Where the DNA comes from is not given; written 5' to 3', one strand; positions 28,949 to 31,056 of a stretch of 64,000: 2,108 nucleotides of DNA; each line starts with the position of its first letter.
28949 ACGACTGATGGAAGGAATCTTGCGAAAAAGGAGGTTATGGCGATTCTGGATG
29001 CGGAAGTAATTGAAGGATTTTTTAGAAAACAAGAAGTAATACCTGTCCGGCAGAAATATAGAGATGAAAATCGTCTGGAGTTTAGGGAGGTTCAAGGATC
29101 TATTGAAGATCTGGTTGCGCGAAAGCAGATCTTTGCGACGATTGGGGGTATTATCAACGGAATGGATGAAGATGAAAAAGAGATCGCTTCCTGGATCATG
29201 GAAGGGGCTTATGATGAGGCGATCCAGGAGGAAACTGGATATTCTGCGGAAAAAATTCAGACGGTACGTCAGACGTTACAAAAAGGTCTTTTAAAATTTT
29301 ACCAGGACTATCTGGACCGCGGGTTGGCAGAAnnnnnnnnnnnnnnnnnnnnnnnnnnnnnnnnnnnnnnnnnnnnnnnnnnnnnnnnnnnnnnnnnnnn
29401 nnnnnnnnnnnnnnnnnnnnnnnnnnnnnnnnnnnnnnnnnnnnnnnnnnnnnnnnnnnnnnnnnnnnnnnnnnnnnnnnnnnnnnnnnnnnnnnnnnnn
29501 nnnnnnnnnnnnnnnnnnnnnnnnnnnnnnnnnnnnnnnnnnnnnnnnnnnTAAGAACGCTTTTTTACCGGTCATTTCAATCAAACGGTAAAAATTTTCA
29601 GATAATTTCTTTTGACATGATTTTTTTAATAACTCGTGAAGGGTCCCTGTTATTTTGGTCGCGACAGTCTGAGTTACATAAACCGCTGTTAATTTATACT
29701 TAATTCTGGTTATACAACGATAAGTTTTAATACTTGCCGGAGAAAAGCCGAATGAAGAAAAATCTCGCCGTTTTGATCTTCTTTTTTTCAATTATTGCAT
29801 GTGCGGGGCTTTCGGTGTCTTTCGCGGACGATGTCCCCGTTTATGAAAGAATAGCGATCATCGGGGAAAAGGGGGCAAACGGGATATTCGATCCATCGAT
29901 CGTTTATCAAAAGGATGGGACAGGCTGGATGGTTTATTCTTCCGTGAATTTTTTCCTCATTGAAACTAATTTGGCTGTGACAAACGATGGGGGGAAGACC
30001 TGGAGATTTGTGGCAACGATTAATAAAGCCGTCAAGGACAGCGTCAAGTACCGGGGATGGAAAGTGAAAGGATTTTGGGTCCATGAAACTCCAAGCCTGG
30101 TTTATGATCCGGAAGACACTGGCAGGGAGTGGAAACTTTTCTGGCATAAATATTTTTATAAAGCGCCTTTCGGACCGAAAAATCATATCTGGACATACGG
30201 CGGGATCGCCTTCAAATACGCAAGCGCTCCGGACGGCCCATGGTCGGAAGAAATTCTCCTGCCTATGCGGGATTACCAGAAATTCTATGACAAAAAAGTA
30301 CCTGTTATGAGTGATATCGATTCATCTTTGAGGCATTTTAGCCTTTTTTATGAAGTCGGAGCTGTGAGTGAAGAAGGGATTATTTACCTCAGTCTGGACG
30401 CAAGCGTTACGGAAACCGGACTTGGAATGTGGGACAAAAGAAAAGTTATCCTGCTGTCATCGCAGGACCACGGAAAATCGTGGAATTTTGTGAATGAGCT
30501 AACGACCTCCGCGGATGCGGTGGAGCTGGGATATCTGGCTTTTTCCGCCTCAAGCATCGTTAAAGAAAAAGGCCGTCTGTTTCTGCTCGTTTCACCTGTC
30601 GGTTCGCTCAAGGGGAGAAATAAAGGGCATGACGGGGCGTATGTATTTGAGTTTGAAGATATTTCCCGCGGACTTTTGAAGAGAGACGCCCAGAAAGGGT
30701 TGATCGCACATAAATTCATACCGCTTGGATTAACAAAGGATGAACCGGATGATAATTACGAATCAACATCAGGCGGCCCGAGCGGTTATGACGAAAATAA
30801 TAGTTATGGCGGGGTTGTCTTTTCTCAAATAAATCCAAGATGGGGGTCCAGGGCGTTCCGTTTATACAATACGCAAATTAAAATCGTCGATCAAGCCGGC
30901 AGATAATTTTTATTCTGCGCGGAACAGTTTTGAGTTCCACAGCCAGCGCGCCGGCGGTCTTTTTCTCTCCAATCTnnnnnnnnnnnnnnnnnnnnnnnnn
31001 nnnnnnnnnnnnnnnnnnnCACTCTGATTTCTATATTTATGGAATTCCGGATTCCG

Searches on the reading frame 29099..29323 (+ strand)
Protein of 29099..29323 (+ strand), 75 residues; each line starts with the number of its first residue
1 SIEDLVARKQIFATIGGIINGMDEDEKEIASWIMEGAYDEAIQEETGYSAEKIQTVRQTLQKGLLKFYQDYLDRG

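Call 52: search_solved_structures(query=A4, max_evalue=10, show_alignments=3)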
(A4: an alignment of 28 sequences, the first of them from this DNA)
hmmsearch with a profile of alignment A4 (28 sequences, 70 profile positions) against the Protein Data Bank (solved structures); distinct sequences matched with E-value up to 10: 49.
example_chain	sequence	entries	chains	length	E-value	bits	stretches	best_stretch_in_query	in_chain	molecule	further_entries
3kor_A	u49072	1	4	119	0.0024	20.9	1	27-61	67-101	Possible Trp repressor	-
8vd6_A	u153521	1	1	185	0.01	18.9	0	26-54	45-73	CAP REPEAT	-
2ksn_A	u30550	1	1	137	0.014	18.5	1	7-36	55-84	Ubiquitin domain-containing protein 2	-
5f64_A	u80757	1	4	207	0.038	17.1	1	16-61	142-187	Positive transcription regulator EvgA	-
8zwn_A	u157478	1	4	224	0.04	17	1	16-61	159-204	DNA-binding transcriptional activator EvgA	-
1rp3_A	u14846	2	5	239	0.063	16.4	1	2-66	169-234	RNA polymerase sigma factor SIGMA-28 (FliA) | RNA polymerase sigma factor FliA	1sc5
4wsz_A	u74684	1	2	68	0.093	15.9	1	19-53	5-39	Response regulator receiver domain protein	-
1je8_A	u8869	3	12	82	0.097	15.8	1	17-60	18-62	Nitrate/Nitrite Response Regulator Protein NARL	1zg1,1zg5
1yio_A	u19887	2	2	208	0.098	15.8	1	6-51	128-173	response regulatory protein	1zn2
4wt0_B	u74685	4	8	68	0.1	15.7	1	19-53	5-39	Response regulator receiver domain protein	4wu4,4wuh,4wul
8u3b_G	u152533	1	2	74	0.14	15.3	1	18-60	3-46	Nitrate/nitrite response regulator protein NarL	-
4ehp_B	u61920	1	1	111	0.15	15.2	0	51-68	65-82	Catenin alpha-1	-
2jnh_A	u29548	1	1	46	0.15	15.2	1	21-61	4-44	E3 ubiquitin-protein ligase CBL-B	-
2ooa_A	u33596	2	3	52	0.17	15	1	21-61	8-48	E3 ubiquitin-protein ligase CBL-B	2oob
6pfv_A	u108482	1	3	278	0.17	15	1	1-55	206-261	RNA polymerase sigma factor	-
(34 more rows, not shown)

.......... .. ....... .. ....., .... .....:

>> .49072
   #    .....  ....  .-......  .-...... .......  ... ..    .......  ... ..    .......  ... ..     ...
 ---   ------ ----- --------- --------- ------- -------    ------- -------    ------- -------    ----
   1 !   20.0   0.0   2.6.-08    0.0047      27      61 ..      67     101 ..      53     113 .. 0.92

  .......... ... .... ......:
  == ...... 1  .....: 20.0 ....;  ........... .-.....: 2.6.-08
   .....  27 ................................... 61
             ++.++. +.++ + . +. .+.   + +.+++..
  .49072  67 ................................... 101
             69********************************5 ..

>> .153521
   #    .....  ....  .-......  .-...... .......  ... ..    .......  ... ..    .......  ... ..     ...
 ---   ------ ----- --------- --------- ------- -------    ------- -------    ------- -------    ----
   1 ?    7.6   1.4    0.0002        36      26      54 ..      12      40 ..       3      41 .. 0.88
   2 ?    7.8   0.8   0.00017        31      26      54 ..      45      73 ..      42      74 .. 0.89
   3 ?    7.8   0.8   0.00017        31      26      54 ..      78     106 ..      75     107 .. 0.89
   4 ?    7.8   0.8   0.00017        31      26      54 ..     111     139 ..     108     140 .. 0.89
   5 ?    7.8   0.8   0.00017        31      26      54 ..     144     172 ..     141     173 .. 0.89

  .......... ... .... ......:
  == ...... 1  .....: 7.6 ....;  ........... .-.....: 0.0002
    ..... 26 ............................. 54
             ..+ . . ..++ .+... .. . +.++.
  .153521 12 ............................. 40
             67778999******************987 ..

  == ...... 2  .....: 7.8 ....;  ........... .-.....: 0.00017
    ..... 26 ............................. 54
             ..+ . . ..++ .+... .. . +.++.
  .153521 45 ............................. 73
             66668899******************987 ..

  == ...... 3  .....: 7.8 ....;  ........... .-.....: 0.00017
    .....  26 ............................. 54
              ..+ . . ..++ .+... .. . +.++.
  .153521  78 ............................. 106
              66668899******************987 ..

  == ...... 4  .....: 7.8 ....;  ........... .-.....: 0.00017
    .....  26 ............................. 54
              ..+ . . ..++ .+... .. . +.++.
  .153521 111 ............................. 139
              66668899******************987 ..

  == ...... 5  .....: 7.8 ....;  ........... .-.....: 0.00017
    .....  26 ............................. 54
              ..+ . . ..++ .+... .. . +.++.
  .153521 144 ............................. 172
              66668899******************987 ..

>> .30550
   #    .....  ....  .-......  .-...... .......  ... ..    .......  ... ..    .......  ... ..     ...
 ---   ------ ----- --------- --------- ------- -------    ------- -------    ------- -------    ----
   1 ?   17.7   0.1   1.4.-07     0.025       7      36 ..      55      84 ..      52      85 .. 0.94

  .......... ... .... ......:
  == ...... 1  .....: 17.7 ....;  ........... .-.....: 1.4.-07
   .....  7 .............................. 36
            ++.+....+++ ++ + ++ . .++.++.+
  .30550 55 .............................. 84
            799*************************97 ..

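Call 53: search_protein_families(library=pfam, alignment_id=A4, max_evalue=1)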
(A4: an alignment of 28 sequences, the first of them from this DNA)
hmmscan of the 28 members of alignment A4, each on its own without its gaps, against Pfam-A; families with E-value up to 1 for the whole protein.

A. member 1, seq(75 aa): 0 families

B. families by the number of members that match (of 28 scanned): 36 families (the first 25 are shown)
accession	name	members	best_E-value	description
PF00196.25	GerE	3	0.00074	Bacterial regulatory proteins, luxR family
PF01371.25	Trp_repressor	2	0.054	Trp repressor protein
PF16193.11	AAA_assoc_2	1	0.00097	AAA C-terminal domain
PF08281.18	Sigma70_r4_2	1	0.0022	Sigma-70, region 4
PF12325.13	TMF_TATA_bd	1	0.0074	TATA element modulatory factor 1 TATA binding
PF23671.1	HTH_70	1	0.012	HTH 3-helical bundle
PF19121.6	DUF5805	1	0.014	Family of unknown function (DUF5805)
PF24272.1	DUF7468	1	0.014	Family of unknown function (DUF7468)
PF05396.16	Phage_T7_Capsid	1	0.016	Phage T7 capsid assembly protein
PF19610.4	DUF6115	1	0.023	Family of unknown function (DUF6115)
PF22207.2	MCM3_WHD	1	0.026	MCM3 winged helix domain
PF09869.16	KH_DUF2096_C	1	0.028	DUF2096 C-terminal KH-like domain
PF15960.10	DUF4763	1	0.032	Domain of unknown function (DUF4763)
PF16021.10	PDCD7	1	0.035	Programmed cell death protein 7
PF02570.20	CbiC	1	0.041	Precorrin-8X methylmutase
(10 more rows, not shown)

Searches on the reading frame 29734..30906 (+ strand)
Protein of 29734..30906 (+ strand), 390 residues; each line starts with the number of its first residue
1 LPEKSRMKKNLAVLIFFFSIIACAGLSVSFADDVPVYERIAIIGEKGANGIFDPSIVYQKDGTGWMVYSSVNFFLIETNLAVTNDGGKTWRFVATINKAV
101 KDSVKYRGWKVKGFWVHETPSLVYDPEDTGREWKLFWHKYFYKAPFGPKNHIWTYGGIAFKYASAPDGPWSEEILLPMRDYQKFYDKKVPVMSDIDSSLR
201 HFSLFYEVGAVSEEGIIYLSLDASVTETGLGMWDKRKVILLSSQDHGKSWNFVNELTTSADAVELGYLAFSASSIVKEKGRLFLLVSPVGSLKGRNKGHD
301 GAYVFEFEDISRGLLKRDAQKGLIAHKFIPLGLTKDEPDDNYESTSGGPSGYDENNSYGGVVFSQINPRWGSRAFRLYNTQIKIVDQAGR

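Call 5: search_protein_families(library=pfam, proteins=[window:29734-30903:+], max_evalue=0.01)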
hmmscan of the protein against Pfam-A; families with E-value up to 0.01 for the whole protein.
window:29734-30903:+ (390 aa): 3 families
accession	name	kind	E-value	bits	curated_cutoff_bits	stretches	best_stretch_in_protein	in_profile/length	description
PF13088.12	BNR_2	-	0.00034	20.5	31.4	0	229-282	73-124/277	BNR repeat-like domain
PF04616.20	Glyco_hydro_43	-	0.00047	20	32.2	0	47-124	117-189/288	Glycosyl hydrolases family 43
PF14870.12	PSII_BNR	-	0.003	17.3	27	0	78-134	38-95/303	Photosynthesis system II assembly factor YCF48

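Call 21: find_encoding_contigs(protein=window:29734-30906:+, flank=2000, max_places=3)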
Protein window:29734-30906:+ (390 aa): no gene with exactly this product is on record in the collection.
